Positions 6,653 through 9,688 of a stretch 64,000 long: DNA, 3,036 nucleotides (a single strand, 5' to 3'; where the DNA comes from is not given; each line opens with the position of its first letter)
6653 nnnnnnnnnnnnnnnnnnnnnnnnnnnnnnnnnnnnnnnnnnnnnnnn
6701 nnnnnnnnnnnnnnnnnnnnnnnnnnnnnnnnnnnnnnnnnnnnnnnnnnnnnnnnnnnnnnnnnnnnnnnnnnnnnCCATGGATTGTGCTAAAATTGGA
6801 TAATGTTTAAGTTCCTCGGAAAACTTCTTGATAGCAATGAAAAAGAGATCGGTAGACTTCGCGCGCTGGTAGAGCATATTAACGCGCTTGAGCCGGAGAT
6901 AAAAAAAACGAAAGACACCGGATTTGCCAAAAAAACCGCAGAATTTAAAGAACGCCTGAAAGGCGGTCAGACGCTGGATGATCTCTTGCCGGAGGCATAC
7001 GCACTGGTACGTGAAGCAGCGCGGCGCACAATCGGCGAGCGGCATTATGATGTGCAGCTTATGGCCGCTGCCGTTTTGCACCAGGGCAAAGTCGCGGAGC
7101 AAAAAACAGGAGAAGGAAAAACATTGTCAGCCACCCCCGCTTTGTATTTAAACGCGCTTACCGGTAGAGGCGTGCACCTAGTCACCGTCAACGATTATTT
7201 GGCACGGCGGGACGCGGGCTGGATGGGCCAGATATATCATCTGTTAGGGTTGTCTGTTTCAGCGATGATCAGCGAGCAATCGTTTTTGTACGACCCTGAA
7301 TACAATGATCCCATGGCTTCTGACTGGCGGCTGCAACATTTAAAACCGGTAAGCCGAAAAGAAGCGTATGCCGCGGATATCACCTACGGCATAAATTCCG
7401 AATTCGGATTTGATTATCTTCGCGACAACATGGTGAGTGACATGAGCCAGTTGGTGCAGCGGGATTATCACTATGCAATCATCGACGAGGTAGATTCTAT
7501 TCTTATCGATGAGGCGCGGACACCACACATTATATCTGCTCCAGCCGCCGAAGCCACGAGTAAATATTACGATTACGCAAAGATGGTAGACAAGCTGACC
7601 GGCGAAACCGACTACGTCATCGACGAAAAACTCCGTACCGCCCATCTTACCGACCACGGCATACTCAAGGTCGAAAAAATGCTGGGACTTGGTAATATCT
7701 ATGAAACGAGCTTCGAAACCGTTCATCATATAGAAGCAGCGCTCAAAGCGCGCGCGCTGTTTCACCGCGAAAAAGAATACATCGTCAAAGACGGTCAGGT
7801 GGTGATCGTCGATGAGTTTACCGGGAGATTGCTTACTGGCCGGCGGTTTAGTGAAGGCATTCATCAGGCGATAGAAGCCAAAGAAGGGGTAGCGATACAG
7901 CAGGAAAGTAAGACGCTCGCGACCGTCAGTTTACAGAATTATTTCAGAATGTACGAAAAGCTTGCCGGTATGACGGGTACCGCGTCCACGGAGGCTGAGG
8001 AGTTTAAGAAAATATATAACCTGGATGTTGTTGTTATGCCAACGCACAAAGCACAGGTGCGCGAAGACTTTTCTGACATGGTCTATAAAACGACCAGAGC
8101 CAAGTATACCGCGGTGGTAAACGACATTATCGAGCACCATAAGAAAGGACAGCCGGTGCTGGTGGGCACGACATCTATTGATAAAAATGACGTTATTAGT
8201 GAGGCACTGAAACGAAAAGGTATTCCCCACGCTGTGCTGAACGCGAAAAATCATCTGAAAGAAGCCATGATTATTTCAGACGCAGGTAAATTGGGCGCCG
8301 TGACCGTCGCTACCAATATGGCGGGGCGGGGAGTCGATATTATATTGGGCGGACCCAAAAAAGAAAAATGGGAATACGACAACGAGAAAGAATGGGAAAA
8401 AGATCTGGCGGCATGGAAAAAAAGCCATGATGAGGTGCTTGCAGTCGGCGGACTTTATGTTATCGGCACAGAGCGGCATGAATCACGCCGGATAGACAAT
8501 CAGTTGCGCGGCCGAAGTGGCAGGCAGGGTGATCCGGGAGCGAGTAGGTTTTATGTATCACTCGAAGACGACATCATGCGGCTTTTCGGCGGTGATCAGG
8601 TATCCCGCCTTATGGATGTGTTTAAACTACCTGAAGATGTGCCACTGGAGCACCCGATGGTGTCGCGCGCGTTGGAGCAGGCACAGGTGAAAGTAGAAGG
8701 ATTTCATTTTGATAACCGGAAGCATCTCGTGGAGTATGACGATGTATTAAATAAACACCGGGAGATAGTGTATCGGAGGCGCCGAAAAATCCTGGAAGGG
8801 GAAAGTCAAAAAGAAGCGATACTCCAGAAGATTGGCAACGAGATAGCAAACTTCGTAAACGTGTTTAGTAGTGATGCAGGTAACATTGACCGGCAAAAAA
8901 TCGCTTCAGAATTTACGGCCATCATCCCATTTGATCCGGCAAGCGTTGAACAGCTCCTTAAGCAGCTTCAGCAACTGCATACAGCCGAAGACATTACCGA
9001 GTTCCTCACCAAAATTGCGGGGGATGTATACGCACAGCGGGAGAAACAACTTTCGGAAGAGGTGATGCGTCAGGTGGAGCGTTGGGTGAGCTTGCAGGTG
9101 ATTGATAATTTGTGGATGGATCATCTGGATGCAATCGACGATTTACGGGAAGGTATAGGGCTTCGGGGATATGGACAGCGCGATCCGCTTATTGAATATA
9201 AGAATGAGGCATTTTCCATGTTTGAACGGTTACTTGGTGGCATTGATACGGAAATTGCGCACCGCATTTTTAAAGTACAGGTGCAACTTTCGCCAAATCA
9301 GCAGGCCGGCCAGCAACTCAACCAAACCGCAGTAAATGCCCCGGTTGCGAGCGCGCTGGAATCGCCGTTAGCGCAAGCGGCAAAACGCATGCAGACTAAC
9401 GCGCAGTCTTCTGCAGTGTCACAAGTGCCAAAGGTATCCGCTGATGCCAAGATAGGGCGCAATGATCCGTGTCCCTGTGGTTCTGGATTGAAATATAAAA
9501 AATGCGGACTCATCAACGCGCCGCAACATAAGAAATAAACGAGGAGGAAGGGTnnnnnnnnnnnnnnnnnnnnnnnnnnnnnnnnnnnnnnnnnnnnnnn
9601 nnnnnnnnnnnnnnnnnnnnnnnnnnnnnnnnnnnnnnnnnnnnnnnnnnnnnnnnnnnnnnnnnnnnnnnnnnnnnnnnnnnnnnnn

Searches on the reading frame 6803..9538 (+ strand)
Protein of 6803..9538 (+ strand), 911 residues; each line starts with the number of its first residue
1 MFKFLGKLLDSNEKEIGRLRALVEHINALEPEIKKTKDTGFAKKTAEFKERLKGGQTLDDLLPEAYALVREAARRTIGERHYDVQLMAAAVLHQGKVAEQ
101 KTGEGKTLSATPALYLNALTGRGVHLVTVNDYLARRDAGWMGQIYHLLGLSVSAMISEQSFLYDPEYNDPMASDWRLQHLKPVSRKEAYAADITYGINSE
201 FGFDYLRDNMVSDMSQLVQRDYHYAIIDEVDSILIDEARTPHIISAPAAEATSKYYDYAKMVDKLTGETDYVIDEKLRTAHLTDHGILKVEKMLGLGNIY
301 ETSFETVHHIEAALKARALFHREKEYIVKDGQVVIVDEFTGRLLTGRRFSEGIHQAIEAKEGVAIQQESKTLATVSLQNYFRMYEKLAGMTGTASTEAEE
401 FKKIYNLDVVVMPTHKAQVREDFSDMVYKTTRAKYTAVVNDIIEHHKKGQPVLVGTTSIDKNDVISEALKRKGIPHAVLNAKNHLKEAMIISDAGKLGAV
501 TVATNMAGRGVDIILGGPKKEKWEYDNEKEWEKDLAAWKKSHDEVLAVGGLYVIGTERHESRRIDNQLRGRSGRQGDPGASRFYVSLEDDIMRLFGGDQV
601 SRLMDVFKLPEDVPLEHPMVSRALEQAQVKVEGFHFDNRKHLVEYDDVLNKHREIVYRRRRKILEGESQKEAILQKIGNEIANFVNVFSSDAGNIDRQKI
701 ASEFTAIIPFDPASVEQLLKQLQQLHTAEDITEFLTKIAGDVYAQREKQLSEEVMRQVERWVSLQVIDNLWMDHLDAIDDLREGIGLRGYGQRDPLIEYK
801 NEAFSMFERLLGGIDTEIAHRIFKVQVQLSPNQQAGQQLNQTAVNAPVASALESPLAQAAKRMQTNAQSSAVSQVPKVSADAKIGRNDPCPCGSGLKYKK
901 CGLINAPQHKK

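Call 32: search_protein_families(library=pfam, proteins=[window:6803-9538:+], max_evalue=0.0001)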
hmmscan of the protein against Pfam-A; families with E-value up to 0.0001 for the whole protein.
window:6803-9538:+ (911 aa): 5 families
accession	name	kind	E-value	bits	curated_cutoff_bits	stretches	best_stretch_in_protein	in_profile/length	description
PF07517.20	SecA_DEAD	-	1.8e-116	388.9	24.6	1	9-402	5-290/290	SecA DEAD-like domain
PF21090.3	P-loop_SecA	-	7.4e-85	284.2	27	1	419-612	3-205/205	SecA P-loop domain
PF07516.18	SecA_SW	-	8.5e-60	202.7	26.7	1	614-826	1-200/200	SecA Wing and Scaffold domain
PF01043.26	SecA_PP_bind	-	2.4e-37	128.3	23.5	1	251-358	2-110/110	SecA preprotein cross-linking domain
PF02810.21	SEC-C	-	4.9e-08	33.1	20.4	1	886-901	1-16/19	SEC-C motif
